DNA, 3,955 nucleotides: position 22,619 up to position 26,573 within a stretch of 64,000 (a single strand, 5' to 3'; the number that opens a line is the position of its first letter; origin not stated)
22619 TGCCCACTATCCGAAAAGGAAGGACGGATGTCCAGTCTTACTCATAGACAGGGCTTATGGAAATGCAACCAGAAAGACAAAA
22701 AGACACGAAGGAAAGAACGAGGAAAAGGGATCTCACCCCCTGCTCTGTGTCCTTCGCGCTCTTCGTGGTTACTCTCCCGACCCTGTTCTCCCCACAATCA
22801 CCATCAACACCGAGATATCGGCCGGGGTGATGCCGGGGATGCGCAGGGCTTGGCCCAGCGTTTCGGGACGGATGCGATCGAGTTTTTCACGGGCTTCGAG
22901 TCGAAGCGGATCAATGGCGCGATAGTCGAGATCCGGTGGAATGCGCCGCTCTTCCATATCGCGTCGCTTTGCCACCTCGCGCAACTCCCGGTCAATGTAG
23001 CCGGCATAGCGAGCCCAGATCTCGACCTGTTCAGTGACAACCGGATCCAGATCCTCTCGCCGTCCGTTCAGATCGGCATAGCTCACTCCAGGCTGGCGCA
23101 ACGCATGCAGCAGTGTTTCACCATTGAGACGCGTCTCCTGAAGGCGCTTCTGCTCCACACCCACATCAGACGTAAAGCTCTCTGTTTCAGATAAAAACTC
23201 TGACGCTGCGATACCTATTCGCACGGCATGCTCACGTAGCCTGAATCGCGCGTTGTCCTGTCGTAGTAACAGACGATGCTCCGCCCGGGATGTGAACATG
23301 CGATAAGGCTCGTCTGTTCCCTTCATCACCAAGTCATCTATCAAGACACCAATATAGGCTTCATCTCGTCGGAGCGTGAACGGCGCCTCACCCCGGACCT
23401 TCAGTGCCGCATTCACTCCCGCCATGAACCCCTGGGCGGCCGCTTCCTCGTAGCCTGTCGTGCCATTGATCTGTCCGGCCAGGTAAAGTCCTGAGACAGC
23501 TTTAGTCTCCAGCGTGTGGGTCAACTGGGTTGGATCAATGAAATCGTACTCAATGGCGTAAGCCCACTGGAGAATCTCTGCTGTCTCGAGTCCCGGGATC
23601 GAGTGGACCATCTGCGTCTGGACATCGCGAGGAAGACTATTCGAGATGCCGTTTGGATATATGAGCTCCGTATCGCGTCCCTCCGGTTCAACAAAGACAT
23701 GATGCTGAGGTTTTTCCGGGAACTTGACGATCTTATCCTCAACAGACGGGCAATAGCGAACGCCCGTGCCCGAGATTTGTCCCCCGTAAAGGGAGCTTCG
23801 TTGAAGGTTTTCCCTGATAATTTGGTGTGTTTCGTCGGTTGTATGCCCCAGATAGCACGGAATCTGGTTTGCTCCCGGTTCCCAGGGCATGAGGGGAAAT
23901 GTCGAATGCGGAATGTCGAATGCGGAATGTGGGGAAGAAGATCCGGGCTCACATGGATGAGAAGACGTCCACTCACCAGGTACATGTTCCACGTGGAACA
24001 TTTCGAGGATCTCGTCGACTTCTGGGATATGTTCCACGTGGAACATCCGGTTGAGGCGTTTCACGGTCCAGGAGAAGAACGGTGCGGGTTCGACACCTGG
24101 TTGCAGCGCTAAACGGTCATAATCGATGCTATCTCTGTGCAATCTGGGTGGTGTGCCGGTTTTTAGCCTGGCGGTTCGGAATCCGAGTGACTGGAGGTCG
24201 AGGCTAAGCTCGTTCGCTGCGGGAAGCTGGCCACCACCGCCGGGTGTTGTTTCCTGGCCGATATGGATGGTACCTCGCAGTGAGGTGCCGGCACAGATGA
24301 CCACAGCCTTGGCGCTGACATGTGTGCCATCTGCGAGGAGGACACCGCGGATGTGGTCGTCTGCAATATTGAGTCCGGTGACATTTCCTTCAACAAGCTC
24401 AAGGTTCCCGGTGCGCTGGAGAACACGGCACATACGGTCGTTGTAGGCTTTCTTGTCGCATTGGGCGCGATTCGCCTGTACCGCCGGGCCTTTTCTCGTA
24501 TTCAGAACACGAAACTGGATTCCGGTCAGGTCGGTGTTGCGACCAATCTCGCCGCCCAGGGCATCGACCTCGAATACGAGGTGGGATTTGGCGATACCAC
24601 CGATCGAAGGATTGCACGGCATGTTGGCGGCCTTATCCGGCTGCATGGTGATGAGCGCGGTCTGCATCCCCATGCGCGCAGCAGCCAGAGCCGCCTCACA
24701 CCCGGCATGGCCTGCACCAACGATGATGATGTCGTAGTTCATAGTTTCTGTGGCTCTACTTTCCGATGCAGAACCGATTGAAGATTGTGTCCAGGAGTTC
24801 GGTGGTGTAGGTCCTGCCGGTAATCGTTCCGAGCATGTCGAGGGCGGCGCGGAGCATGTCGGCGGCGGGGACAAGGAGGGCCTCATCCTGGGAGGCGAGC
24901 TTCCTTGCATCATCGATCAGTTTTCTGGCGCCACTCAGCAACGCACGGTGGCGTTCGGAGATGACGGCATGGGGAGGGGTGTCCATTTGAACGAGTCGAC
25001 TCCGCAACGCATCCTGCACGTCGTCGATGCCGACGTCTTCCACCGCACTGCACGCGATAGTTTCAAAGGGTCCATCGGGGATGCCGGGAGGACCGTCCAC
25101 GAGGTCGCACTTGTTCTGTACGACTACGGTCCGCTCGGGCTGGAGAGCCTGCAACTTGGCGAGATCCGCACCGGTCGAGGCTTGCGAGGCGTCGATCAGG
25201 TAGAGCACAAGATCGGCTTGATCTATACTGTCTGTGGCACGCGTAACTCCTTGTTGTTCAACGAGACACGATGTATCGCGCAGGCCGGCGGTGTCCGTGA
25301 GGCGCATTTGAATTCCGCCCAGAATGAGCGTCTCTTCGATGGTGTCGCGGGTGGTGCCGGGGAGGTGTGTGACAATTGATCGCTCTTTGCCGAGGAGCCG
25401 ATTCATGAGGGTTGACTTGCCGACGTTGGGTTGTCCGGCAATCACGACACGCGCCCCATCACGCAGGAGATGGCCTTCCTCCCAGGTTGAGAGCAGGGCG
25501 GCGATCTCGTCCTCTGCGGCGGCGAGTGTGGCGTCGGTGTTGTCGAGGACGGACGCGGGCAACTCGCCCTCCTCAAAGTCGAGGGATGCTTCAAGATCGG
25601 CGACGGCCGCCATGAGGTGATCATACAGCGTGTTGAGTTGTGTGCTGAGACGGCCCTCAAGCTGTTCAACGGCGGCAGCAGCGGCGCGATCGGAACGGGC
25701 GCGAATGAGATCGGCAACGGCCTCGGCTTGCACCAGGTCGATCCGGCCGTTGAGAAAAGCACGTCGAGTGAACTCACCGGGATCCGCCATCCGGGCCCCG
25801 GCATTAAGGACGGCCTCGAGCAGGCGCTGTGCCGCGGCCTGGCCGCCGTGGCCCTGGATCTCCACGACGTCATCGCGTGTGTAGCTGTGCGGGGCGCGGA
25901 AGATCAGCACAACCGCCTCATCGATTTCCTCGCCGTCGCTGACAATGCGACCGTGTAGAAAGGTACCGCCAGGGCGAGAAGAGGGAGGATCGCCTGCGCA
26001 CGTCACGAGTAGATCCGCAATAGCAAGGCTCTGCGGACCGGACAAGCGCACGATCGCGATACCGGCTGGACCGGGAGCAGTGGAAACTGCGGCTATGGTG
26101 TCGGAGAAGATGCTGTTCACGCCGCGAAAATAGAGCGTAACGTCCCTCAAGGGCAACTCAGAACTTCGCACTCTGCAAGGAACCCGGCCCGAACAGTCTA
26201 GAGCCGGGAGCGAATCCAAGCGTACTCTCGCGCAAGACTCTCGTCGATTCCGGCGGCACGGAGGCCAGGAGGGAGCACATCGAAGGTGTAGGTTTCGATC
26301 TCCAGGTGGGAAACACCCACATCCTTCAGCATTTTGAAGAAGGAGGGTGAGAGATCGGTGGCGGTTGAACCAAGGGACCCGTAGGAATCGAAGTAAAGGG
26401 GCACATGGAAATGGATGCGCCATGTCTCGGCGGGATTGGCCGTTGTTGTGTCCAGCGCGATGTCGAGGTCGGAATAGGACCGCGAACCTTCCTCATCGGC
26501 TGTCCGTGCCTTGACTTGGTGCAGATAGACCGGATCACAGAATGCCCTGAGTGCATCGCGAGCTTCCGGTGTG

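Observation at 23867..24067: In-frame insertion in mnmG carrying two perfect palindromic parS-like sites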

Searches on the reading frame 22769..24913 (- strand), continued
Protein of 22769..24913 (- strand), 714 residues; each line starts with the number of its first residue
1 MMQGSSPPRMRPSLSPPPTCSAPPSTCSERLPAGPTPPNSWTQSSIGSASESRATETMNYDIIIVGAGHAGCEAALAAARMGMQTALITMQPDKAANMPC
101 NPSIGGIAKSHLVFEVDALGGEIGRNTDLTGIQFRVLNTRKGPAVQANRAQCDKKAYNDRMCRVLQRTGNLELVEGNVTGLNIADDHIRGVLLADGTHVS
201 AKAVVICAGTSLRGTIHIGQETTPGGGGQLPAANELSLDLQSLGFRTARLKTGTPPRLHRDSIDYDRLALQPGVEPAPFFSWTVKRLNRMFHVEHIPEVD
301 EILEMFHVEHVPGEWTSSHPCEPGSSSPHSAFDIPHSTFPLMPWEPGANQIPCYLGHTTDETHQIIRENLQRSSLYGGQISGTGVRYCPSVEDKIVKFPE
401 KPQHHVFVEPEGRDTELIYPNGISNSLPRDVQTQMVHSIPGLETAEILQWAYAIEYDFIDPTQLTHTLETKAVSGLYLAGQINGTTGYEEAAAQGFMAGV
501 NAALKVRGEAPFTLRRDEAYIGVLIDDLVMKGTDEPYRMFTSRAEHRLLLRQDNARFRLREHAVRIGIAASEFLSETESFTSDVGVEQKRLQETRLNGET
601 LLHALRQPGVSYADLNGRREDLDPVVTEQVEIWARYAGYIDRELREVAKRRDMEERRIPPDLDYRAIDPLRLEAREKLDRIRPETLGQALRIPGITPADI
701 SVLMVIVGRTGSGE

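Call 46: find_encoding_contigs(protein=P0009, flank=10000, max_places=1)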
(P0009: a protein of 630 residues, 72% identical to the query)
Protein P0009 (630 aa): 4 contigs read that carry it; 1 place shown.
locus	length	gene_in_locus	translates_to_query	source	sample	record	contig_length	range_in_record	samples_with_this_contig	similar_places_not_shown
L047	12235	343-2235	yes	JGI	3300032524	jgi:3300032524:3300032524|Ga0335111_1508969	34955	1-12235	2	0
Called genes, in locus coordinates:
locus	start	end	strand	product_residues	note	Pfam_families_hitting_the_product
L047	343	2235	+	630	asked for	PF01134:GIDA, PF07992:Pyr_redox_2 (weak), PF12831:FAD_oxidored, PF01134:GIDA, PF21680:GIDA_C_1st (weak), PF13932:SAM_GIDA_C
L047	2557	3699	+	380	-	PF01168:Ala_racemase_N, PF00842:Ala_racemase_C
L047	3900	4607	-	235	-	PF07796:DUF1638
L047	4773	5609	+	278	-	PF18978:DUF5714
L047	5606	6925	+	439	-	PF09837:DUF2064, PF00535:Glycos_transf_2, PF13641:Glyco_tranf_2_3 (weak)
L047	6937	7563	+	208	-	PF06941:NT5C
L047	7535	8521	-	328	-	PF00085:Thioredoxin, PF13098:Thioredoxin_2 (weak)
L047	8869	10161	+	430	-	PF00656:Peptidase_C14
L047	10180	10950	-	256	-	-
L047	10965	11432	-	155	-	-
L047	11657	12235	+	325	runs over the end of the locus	PF01370:Epimerase, PF04321:RmlD_sub_bind (weak), PF13460:NAD_binding_10 (weak), PF16363:GDP_Man_Dehyd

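Call 57: predict_structure(alignment_id=A1)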
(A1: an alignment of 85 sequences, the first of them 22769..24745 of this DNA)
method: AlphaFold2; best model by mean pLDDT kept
length: 658 residues; sequences in the alignment: 85
mean_pLDDT: 91.1   pTM: 0.91
mean pLDDT of the five models: 91.1, 90.5, 89.6, 89.5, 89.0
residues with pLDDT >= 90: 549; 70-90: 42; 50-70: 29; < 50: 38
segments of 3 or more residues with pLDDT < 50: 238-240, 250-266, 268-282
pLDDT, mean of each block of 10 residues (from residue 1): 93 98 98 97 93 93 98 97 86 97 97 97 98 98 98 96 95 92 98 93 98 96 94 63 58 44 46 40 79 96 98 96 80 87 95 97 96 98 99 96 97 98 95 97 99 97 95 86 59 93 98 96 98 97 96 96 96 96 94 93 96 98 97 95 97 80
secondary structure, 60 per line:
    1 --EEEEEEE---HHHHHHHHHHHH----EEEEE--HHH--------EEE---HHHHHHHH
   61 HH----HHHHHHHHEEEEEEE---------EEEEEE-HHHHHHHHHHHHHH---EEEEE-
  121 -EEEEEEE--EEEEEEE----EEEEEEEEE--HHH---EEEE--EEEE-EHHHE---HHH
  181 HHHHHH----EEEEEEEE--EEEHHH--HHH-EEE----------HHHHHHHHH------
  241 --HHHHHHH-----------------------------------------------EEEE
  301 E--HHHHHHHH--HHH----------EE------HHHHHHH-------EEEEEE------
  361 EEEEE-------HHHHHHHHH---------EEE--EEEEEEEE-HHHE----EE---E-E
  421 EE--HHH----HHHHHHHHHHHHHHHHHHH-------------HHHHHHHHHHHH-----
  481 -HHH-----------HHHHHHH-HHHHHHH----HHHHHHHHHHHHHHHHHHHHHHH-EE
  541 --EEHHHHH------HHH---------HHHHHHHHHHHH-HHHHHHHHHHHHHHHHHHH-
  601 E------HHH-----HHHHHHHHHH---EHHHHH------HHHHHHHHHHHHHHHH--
elements in order: E3-9 H13-24 E29-33 E47-49 H53-62 H67-74 E75-81 E91-96 H98-111 E115-119 E122-128 E131-137 E142-150 E159-162 E165-168 H178-186 E191-198 E201-203 E213-215 H226-234 H243-249 E297-301 H304-311 H335-341 E349-354 E361-365 H373-381 E391-393 E396-403 E420-422 H432-450 H464-475 H496-502 H504-510 H515-537 H545-549 H568-579 H581-599 H616-625 H630-634 H641-656
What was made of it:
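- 23867..24067 (-): Lineage-specific in-frame loop (residues 226-292) between PFFSW and QIPCY. It replaces the 9-residue E. coli stretch 230-238 in insertion domain 2. AF2 pLDDT by tens across the loop is 63, 58, 44, 46, 40, 79, against more than 90 on either side (call 57).
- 24001..24029 (-): 29-bp spacer between the two sites (encodes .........), weakly predicted as a short helix. AF2 helix 243-249 in query numbering, low confidence (call 57).
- AF2 gives pLDDT 91 overall and 40-63 for most of the loop (call 57). The region has low AF2 confidence (call 57).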

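Call 62: fold_search(model_id=the predicted structure, library=pdb)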
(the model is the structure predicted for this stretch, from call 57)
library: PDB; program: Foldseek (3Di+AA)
matches with E <= 10: 1953; with E <= 0.001: 889
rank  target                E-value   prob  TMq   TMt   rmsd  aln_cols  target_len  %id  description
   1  2zxh_A                2.4e-67  1.00  0.85  0.92   5.2       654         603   44  Structure of Aquifex aeolicus GidA in the form I crystal (released 2009-05-19)
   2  2zxi_B                1.1e-66  1.00  0.83  0.90   5.1       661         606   42  Structure of Aquifex aeolicus GidA in the form II crystal (released 2009-05-19)
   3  2zxi_D                1.9e-66  1.00  0.83  0.91   3.5       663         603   42  Structure of Aquifex aeolicus GidA in the form II crystal (released 2009-05-19)
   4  2zxi_C                1.9e-66  1.00  0.84  0.91   5.0       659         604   42  Structure of Aquifex aeolicus GidA in the form II crystal (released 2009-05-19)
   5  2zxi_A                3.3e-66  1.00  0.83  0.91   3.5       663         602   42  Structure of Aquifex aeolicus GidA in the form II crystal (released 2009-05-19)
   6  2zxh_B                4.6e-66  1.00  0.85  0.92   5.2       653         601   44  Structure of Aquifex aeolicus GidA in the form I crystal (released 2009-05-19)
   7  3cp8_A                5.9e-65  1.00  0.83  0.89   4.3       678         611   42  Crystal structure of GidA from Chlorobium tepidum (released 2008-06-24)
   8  9hip_C                4.3e-63  1.00  0.84  0.88   4.0       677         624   42  MnmE-MnmG a2b2 complex (released 2025-08-27)
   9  9hiq_C                2.6e-62  1.00  0.84  0.88   3.8       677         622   42  MnmE-MnmG a4b2 complex (released 2025-08-27)
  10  3cp8_D                1.3e-58  1.00  0.76  0.91   3.8       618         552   41  Crystal structure of GidA from Chlorobium tepidum (released 2008-06-24)
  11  8zu0_A                3.0e-56  1.00  0.76  0.89   4.4       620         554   41  CryoEM structure of a tRNA uridine 5-carboxymethylaminomethyl modification enzyme GidA (released 2025-06-18)
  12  3ces_C                3.5e-53  1.00  0.70  0.89   4.5       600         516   40  Crystal Structure of E.coli MnmG (GidA), a Highly-Conserved tRNA Modifying Enzyme (released 2009-03-03)
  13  3ces_A                6.0e-53  1.00  0.71  0.87   4.1       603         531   41  Crystal Structure of E.coli MnmG (GidA), a Highly-Conserved tRNA Modifying Enzyme (released 2009-03-03)
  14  3ces_B                9.2e-53  1.00  0.70  0.88   4.2       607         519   40  Crystal Structure of E.coli MnmG (GidA), a Highly-Conserved tRNA Modifying Enzyme (released 2009-03-03)
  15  3ces_D                3.9e-50  1.00  0.69  0.89   4.3       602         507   40  Crystal Structure of E.coli MnmG (GidA), a Highly-Conserved tRNA Modifying Enzyme (released 2009-03-03)
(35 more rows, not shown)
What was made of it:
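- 22769..24742 (-): mnmG (gidA) coding sequence, 657 aa, intact; host gene of the sites. AF2 model pLDDT 91, TM 0.85/0.92 to 2zxh (calls 57, 62).
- On MnmG/GidA tRNA U34 cmnm5 modification enzyme: TM 0.85/0.92 to 2zxh_A (call 62).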

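Call 69: find_related_loci(query=window:22769-24745:-, collection=metagenome_contigs, flank=10000)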
Query window:22769-24745:- (658 aa) in metagenome_contigs; peptide patterns used: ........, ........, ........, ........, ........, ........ (x = any residue, [..] = any of these).
279 stretches matched a pattern; 37 encode a relative of the query (tblastn E <= 1e-3); 37 distinct loci.
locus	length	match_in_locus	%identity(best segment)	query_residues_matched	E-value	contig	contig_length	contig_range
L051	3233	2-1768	81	56-653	0e+0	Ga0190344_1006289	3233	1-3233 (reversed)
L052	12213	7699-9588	56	3-658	0e+0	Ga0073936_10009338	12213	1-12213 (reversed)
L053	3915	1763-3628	60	4-651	0e+0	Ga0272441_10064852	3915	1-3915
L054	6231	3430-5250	58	4-651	0e+0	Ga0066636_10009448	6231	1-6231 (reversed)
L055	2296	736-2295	59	3-556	0e+0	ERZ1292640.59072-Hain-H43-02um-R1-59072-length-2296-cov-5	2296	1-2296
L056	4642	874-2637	47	3-653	2e-176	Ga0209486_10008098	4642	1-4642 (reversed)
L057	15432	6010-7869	42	3-655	6e-161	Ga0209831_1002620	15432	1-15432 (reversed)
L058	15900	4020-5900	42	1-653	3e-157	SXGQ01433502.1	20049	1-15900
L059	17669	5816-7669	41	3-653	1e-155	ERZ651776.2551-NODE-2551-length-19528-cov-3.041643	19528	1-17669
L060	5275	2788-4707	43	1-653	4e-157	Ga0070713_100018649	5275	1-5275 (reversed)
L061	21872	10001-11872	43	4-653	6e-155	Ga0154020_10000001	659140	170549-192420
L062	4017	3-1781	43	24-653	5e-156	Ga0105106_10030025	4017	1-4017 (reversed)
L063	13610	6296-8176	43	1-653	5e-150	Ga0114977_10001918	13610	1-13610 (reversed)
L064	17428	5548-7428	43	1-653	5e-150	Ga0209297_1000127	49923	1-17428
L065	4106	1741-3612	43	4-653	1e-154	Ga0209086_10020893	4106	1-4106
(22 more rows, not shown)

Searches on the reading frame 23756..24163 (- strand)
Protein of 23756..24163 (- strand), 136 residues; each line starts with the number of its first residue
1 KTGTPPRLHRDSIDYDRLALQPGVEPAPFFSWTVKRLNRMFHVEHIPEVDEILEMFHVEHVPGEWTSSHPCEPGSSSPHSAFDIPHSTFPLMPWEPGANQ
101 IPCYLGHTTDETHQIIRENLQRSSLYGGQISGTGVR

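Call 63: search_solved_structures(query=window:23756-24163:-, show_alignments=5, max_evalue=0.001)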
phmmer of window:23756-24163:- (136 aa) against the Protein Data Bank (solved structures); distinct sequences matched with E-value up to 0.001: 7.
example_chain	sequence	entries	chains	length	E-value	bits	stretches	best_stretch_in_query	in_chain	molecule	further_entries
8zu0_A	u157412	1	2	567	4.2e-13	52.9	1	99-136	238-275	tRNA uridine 5-carboxymethylaminomethyl modification enzyme MnmG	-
3g05_A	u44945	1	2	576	4.3e-13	52.9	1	99-136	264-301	tRNA uridine 5-carboxymethylaminomethyl modification enzyme mnmG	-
2zxh_A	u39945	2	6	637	4.6e-13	52.7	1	94-136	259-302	tRNA uridine 5-carboxymethylaminomethyl modification enzyme mnmG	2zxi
3cp2_A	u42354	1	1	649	5.7e-13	52.4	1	99-136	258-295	tRNA uridine 5-carboxymethylaminomethyl modification enzyme gidA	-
9hip_C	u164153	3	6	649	5.8e-13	52.4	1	99-136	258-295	tRNA uridine 5-carboxymethylaminomethyl modification enzyme MnmG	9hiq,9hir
3ces_A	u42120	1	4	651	5.8e-13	52.4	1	99-136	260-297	tRNA uridine 5-carboxymethylaminomethyl modification enzyme gidA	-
3cp8_A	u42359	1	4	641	1.5e-09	41.4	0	98-136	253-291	tRNA uridine 5-carboxymethylaminomethyl modification enzyme gidA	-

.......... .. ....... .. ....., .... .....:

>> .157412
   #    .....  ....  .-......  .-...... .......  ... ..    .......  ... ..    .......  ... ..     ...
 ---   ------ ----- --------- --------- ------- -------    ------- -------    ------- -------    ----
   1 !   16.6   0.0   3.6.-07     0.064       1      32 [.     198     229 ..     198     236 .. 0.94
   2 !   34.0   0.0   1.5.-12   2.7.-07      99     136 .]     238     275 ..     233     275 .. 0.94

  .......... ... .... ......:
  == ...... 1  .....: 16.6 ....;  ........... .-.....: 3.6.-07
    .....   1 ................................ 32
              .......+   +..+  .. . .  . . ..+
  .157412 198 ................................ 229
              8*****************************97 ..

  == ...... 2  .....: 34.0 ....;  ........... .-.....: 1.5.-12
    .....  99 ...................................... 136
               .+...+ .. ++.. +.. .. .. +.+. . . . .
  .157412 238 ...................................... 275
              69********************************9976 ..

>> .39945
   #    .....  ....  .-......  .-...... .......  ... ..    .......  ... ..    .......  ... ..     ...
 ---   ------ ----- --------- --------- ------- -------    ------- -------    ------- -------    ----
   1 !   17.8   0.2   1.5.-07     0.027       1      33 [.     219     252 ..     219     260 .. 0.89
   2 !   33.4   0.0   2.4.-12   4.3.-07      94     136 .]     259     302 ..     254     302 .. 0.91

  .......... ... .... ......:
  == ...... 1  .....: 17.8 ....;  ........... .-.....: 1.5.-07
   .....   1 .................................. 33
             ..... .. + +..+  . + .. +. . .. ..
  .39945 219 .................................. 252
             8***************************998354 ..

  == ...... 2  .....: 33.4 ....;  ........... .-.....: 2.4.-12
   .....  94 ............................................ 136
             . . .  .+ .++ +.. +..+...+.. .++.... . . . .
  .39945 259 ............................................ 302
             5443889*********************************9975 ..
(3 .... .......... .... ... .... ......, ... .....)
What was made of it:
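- Checked: The E. coli chains have 9 residues (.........) at this place (call 63).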

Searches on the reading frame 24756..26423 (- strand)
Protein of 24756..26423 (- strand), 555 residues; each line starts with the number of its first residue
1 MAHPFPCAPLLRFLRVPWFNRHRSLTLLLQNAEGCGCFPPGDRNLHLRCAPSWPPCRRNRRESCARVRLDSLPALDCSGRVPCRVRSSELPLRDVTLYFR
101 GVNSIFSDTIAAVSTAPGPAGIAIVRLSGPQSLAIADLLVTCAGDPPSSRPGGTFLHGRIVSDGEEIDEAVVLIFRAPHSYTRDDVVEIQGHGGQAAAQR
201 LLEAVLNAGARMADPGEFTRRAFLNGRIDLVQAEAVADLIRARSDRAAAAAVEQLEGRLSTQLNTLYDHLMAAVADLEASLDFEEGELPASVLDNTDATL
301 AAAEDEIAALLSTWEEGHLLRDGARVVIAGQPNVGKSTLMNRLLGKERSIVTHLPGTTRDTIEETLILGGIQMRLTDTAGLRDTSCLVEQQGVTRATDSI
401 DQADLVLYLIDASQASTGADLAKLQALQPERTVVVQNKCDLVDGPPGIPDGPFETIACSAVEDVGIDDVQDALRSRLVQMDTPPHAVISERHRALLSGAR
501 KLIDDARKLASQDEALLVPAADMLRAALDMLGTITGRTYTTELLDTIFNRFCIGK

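Call 8: search_protein_families(library=pfam, proteins=[window:24756-26423:-])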
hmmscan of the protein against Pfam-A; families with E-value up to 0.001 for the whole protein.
window:24756-26423:- (555 aa): 6 families
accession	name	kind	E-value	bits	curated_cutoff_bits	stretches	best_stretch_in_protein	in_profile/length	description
PF12631.12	MnmE_helical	-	1.7e-43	149.6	40.1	1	230-552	1-211/211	MnmE helical domain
PF10396.14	TrmE_N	-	2.8e-39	134.4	29.8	1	109-227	1-117/117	GTP-binding protein TrmE N-terminus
PF01926.29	MMR_HSR1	-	6.7e-25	87.9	21.9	1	325-438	1-113/113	50S ribosome-binding GTPase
PF02421.24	FeoB_N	-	9.5e-12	45.1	27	1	325-441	2-117/156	Ferrous iron transport protein B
PF00350.29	Dynamin_N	-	9.9e-05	22.9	27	0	326-358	1-33/168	Dynamin family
PF00009.33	GTP_EFTU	-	0.00097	19.2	26.5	0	397-443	87-135/188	Elongation factor Tu GTP binding domain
